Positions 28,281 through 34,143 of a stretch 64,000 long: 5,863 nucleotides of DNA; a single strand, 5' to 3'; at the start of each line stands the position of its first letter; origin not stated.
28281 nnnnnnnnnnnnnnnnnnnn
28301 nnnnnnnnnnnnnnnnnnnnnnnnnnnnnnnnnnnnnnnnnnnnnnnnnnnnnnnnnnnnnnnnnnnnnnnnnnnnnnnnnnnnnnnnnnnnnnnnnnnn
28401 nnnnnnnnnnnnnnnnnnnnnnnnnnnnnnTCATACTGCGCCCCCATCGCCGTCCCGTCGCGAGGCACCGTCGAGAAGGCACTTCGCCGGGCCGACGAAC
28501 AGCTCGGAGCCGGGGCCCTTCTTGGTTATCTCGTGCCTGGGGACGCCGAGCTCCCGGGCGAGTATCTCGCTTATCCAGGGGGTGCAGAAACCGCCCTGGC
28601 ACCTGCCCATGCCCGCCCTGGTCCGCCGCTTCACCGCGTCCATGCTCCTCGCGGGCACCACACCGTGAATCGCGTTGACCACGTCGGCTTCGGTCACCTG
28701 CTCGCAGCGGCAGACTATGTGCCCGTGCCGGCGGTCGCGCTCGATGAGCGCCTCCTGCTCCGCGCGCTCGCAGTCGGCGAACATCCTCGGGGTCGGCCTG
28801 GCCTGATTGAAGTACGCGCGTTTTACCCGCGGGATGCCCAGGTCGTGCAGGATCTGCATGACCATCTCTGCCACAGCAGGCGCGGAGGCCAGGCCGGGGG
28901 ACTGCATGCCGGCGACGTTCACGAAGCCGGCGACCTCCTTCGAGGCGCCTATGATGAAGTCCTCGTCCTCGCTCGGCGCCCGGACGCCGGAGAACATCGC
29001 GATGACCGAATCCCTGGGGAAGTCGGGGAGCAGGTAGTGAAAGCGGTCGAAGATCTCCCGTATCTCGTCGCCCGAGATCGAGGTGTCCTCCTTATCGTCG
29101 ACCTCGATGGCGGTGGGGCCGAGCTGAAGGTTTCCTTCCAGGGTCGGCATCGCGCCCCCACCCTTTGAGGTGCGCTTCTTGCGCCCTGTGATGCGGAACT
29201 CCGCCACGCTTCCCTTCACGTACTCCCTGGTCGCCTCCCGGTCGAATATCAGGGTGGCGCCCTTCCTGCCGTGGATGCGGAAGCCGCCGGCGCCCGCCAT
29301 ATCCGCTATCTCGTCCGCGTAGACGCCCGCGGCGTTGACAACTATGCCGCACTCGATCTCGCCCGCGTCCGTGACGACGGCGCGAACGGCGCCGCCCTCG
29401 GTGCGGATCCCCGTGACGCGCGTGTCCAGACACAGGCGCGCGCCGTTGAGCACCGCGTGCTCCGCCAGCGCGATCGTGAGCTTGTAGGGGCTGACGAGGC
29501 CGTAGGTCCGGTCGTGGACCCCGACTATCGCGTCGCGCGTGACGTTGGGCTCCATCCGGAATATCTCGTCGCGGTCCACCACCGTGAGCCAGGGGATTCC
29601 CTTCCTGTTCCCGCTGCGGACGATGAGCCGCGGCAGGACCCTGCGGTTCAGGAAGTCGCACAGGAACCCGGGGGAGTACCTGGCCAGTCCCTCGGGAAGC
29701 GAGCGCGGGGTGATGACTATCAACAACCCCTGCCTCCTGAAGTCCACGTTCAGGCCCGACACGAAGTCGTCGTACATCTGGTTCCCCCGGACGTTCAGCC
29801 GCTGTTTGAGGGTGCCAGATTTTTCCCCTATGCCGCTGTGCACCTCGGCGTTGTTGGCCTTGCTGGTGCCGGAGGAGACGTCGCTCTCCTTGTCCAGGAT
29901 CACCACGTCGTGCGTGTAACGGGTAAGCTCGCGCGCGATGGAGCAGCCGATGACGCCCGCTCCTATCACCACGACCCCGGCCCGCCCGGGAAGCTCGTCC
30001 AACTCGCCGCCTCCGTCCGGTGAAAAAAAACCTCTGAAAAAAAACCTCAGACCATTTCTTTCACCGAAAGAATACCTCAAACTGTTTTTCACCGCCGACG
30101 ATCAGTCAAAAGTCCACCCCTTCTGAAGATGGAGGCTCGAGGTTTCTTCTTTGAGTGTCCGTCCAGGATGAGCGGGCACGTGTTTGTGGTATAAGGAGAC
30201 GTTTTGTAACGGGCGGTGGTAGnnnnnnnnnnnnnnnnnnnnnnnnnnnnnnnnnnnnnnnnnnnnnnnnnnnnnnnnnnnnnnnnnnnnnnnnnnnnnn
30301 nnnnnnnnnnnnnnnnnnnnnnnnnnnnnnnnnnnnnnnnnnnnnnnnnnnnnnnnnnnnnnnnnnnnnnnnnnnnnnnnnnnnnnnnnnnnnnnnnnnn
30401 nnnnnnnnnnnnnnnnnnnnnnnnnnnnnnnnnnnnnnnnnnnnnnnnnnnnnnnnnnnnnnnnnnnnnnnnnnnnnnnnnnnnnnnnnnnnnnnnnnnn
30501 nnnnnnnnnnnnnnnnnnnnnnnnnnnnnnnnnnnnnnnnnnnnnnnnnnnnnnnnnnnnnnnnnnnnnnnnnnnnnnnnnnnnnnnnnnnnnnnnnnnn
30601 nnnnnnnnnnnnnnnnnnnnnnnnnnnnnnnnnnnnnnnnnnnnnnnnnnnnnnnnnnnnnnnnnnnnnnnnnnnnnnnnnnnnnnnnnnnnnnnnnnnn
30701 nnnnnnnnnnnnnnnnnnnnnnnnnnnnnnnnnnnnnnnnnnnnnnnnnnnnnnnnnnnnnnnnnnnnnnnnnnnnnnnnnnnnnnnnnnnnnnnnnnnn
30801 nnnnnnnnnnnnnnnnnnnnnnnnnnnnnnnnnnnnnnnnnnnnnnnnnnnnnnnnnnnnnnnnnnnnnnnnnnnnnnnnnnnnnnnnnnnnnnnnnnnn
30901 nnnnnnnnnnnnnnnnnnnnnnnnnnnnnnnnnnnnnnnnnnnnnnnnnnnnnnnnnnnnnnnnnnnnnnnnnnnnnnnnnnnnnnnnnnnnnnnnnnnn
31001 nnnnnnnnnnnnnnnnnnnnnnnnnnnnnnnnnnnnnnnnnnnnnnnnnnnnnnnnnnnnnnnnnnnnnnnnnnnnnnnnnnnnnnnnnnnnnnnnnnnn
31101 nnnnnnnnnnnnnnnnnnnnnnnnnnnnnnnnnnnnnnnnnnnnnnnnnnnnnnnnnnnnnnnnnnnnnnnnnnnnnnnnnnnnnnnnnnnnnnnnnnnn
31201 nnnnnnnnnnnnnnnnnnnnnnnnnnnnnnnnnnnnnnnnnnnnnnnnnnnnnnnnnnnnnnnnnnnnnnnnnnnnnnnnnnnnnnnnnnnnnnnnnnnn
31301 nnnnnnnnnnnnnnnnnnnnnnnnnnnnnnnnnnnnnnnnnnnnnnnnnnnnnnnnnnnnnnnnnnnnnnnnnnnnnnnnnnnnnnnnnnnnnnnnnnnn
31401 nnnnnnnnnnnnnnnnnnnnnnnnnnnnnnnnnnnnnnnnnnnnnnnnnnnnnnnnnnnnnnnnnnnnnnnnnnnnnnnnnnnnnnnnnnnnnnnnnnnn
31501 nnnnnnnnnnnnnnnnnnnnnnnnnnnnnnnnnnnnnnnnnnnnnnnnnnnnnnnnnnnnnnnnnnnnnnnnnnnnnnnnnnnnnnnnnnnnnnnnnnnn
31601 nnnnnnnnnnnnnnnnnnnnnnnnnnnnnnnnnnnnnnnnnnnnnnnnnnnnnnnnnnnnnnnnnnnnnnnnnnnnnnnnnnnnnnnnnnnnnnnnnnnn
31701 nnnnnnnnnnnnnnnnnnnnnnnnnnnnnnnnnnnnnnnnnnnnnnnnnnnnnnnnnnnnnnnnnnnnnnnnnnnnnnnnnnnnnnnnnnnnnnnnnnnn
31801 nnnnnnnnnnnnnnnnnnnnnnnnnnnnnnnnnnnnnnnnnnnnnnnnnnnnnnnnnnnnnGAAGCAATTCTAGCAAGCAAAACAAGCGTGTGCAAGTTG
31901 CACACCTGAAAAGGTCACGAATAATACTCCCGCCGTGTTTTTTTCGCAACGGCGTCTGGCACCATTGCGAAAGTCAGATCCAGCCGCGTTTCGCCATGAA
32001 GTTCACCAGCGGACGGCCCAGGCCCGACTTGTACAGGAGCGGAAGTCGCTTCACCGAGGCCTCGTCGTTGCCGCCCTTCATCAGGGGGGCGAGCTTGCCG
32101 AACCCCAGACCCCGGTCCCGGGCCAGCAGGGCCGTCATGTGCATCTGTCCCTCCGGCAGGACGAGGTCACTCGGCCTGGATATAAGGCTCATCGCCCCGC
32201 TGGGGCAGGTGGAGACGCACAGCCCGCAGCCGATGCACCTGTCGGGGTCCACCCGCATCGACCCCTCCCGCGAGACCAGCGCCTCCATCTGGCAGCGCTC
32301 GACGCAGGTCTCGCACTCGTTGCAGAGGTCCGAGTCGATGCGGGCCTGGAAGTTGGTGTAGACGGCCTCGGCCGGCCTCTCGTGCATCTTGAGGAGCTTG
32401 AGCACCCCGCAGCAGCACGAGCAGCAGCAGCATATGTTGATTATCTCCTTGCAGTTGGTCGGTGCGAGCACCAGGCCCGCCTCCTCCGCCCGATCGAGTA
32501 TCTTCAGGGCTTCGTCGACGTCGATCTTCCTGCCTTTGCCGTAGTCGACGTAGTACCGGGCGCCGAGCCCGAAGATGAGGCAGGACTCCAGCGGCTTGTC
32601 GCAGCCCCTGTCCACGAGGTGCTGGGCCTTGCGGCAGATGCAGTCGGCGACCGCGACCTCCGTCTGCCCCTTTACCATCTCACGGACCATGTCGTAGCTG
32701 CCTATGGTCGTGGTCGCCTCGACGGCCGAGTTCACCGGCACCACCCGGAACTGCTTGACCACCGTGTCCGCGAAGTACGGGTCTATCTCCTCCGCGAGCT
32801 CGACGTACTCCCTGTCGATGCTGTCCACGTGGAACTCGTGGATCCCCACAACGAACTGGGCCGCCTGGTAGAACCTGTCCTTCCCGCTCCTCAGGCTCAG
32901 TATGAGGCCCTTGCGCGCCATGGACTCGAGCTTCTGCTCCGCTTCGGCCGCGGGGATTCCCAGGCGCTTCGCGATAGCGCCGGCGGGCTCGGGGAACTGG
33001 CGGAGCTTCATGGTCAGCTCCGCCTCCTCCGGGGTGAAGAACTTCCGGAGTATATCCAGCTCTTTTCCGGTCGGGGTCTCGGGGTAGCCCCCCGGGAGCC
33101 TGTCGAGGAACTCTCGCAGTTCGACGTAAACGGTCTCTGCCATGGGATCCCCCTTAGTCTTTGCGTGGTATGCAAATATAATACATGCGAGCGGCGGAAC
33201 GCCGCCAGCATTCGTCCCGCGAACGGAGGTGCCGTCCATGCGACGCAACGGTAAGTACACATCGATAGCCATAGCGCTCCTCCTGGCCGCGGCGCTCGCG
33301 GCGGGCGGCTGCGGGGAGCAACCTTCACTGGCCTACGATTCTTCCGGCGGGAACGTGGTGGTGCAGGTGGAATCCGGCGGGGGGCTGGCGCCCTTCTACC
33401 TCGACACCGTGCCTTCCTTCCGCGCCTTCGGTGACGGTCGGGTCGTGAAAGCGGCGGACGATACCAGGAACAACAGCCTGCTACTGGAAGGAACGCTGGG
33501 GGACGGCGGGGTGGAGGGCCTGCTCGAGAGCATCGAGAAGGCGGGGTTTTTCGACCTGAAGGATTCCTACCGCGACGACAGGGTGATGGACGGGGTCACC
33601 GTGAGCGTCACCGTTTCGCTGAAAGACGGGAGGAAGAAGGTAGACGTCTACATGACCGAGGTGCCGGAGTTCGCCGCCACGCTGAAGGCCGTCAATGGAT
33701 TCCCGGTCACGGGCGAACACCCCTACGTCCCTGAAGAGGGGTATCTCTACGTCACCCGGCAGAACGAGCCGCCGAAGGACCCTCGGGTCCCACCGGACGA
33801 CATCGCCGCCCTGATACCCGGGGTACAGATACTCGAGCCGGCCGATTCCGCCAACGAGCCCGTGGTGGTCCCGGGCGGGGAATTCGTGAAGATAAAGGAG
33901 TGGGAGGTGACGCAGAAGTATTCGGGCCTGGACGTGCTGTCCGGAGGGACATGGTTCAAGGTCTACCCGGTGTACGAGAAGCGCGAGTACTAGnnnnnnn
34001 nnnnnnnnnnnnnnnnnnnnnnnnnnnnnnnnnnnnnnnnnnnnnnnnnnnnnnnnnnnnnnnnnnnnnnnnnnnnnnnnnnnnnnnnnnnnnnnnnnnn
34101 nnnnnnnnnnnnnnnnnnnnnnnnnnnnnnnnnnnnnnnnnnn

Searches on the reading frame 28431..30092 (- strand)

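Call 27: search_protein_families(library=pfam, proteins=[window:28431-30092:-], max_evalue=0.001)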
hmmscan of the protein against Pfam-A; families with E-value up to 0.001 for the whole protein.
window:28431-30092:- (553 aa): 8 families
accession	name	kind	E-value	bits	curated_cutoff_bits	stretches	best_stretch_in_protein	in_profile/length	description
PF01266.30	DAO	-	1.6e-62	212.5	27.9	1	40-412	2-351/353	FAD dependent oxidoreductase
PF04324.20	Fer2_BFD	-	4.6e-14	52.9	26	1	459-513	1-50/50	BFD-like [2Fe-2S] binding domain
PF07992.20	Pyr_redox_2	-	1.2e-07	31.9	26.1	1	34-80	141-185/291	Pyridine nucleotide-disulphide oxidoreductase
PF05834.18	Lycopene_cycl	-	6.4e-07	29.2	23.4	0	193-259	77-143/380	Lycopene cyclase protein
PF00070.33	Pyr_redox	-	1.7e-05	25.7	22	1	40-72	2-34/82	Pyridine nucleotide-disulphide oxidoreductase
PF01494.25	FAD_binding_3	-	2e-05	24.4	22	1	39-257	3-159/349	FAD binding domain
PF13450.12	NAD_binding_8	-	2.3e-05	25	21.9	1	42-73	1-32/68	NAD(P)-binding Rossmann-like domain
PF02254.24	TrkA_N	-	0.00018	22.3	23.8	1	40-87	1-47/116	TrkA-N domain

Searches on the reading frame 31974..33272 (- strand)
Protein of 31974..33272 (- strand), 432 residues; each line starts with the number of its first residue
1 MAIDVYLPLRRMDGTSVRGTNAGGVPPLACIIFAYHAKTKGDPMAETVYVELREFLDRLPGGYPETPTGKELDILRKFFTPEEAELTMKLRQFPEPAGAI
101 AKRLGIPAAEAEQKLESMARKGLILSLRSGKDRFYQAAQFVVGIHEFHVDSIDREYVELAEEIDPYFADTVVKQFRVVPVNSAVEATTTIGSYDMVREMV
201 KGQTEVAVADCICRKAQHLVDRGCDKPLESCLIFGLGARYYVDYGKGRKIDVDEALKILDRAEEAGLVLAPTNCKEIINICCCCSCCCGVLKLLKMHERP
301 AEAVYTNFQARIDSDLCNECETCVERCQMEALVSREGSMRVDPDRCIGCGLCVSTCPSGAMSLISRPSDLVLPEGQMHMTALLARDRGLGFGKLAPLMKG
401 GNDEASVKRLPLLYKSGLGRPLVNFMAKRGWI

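Call 27: search_protein_families(library=pfam, proteins=[window:31974-33272:-], max_evalue=0.001)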
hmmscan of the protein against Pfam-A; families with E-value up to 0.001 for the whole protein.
window:31974-33272:- (432 aa): 9 families
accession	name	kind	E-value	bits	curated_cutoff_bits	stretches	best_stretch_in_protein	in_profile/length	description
PF00037.32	Fer4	-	7.9e-14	51.2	21.1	2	340-361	2-23/24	4Fe-4S binding domain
PF12837.12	Fer4_6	-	1.4e-10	41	25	1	339-360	2-23/24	4Fe-4S binding domain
PF14697.11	Fer4_21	-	2.6e-09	37.5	35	1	310-361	1-57/59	4Fe-4S dicluster domain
PF13237.11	Fer4_10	-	2.8e-09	37.2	25.5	2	311-357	3-53/53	4Fe-4S dicluster domain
PF12838.12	Fer4_7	-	3.9e-07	30.9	27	1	317-360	2-52/52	4Fe-4S dicluster domain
PF13187.11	Fer4_9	-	8.7e-07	29.3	27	1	317-361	2-52/52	4Fe-4S dicluster domain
PF12797.12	Fer4_2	-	2.2e-06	27.7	24.5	1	339-358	3-22/22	4Fe-4S binding domain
PF12800.12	Fer4_4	-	0.00013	22.4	24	1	343-359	1-17/17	4Fe-4S binding domain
PF13459.11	Fer4_15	-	0.00034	21.7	22.4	0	340-358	2-20/66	4Fe-4S single cluster domain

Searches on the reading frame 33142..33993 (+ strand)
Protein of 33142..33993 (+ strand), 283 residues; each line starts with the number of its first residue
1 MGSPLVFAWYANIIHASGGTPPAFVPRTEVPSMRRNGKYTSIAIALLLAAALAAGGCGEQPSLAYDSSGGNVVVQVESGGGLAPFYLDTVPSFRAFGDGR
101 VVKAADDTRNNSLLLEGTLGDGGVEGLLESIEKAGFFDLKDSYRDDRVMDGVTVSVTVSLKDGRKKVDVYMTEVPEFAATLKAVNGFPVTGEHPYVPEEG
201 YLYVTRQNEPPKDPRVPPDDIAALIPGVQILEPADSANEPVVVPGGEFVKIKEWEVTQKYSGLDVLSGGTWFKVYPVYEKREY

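Call 27: search_protein_families(library=pfam, proteins=[window:33142-33993:+], max_evalue=0.001)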
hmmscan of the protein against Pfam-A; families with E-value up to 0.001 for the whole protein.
window:33142-33993:+ (283 aa): 1 family
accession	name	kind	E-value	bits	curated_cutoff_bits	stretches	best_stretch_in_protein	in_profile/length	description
PF20033.5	DUF6438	-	6.5e-05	23.6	30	1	114-177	40-105/116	Domain of unknown function (DUF6438)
